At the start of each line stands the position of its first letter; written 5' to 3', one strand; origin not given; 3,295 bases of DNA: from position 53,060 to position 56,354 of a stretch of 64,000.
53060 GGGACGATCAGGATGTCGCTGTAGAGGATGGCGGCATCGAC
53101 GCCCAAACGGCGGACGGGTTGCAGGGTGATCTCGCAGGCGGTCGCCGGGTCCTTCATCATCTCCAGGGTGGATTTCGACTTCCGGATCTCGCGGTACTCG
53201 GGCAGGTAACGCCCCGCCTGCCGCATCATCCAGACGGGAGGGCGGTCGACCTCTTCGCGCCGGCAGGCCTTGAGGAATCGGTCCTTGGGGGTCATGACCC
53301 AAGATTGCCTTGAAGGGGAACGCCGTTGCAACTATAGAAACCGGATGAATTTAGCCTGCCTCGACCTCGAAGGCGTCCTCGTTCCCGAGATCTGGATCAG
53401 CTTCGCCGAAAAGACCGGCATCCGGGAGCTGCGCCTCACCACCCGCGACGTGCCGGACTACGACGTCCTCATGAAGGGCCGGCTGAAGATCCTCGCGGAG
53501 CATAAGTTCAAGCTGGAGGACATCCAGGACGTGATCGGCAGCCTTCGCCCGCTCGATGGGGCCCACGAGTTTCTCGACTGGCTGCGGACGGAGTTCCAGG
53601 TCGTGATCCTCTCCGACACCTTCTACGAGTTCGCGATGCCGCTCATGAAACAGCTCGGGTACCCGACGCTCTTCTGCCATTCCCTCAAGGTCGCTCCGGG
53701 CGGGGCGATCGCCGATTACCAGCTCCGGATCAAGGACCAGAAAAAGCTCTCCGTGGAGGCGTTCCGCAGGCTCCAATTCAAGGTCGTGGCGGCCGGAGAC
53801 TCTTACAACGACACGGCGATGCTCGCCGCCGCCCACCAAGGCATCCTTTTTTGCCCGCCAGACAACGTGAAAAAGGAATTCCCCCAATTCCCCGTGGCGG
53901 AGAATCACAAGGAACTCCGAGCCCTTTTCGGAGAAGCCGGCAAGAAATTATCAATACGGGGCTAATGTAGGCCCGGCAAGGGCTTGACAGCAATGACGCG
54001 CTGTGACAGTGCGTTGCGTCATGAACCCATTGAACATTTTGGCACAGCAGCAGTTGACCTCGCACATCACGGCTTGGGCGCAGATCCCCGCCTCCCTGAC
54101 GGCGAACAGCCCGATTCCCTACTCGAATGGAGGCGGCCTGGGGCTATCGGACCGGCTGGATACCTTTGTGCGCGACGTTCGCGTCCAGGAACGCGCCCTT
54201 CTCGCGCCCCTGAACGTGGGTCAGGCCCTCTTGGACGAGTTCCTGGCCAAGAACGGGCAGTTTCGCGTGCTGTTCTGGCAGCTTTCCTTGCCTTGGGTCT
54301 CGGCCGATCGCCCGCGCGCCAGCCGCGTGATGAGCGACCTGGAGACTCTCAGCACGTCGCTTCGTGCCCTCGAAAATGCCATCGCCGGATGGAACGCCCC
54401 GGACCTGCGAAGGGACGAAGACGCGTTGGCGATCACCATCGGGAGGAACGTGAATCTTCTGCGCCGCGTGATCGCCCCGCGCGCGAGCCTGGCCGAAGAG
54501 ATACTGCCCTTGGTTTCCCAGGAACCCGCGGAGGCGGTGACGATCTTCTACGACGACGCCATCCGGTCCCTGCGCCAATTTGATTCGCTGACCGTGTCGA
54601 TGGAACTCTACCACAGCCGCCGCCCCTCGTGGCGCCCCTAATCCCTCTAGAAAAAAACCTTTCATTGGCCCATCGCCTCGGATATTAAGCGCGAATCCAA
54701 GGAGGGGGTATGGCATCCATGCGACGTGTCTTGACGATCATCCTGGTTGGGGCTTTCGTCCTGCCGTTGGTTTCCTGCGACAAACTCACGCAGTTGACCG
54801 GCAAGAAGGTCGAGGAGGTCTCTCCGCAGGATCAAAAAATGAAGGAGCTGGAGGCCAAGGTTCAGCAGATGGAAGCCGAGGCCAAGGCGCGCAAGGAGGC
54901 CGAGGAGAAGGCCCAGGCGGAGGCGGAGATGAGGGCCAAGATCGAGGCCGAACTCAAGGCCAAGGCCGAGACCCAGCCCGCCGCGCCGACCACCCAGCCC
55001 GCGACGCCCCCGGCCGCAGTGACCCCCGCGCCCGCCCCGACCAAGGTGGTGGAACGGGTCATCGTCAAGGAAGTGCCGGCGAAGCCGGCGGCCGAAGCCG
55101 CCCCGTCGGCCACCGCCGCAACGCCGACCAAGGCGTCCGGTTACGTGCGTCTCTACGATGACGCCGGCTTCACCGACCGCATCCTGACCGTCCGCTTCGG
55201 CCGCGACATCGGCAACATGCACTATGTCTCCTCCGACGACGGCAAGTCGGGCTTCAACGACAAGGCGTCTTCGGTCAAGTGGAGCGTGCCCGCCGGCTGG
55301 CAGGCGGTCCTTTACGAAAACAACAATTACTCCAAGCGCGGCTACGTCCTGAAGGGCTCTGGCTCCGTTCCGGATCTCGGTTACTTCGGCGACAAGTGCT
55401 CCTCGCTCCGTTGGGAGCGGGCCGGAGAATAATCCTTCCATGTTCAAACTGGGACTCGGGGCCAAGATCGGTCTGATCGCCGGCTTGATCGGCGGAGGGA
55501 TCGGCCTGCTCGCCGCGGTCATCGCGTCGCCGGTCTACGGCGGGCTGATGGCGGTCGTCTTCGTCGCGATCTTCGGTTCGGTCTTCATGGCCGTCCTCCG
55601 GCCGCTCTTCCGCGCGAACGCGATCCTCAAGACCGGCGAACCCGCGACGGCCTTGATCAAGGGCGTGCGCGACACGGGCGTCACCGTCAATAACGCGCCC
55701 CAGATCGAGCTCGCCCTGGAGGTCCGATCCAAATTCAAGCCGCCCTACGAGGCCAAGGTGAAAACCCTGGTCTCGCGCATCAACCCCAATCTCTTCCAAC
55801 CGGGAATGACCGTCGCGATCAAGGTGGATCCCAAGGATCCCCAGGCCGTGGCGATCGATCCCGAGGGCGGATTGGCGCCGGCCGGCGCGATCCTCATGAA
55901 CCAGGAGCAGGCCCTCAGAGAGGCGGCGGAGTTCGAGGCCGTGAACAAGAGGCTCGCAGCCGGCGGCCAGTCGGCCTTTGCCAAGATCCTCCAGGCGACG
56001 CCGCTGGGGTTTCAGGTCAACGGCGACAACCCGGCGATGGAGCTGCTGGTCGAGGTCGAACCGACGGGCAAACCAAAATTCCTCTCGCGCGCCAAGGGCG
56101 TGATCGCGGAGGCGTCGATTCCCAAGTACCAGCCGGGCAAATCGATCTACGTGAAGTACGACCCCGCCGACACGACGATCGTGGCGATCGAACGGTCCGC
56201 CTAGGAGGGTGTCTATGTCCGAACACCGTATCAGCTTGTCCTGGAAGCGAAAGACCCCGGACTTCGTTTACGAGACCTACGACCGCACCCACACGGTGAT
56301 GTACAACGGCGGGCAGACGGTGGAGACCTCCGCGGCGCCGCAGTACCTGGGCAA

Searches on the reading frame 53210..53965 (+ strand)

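Call 69: search_protein_families(library=pfam, proteins=[window:53210-53965:+])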
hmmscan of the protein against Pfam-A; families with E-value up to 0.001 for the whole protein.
window:53210-53965:+ (251 aa): 2 families
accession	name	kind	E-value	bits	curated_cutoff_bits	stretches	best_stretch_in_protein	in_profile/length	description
PF00702.32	Hydrolase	-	3.2e-09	37.9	26.4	1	49-209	4-191/191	haloacid dehalogenase-like hydrolase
PF12710.13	HAD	-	9e-07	29.9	27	1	112-205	86-188/189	haloacid dehalogenase-like hydrolase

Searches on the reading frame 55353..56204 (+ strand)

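Call 69: search_protein_families(library=pfam, proteins=[window:55353-56204:+])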
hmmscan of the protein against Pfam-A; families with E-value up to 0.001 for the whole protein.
window:55353-56204:+ (283 aa): 1 family
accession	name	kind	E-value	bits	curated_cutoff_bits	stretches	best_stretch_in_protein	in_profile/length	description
PF12158.14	DUF3592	-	7.5e-08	33.4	25.3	0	251-281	51-81/84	Domain of unknown function (DUF3592)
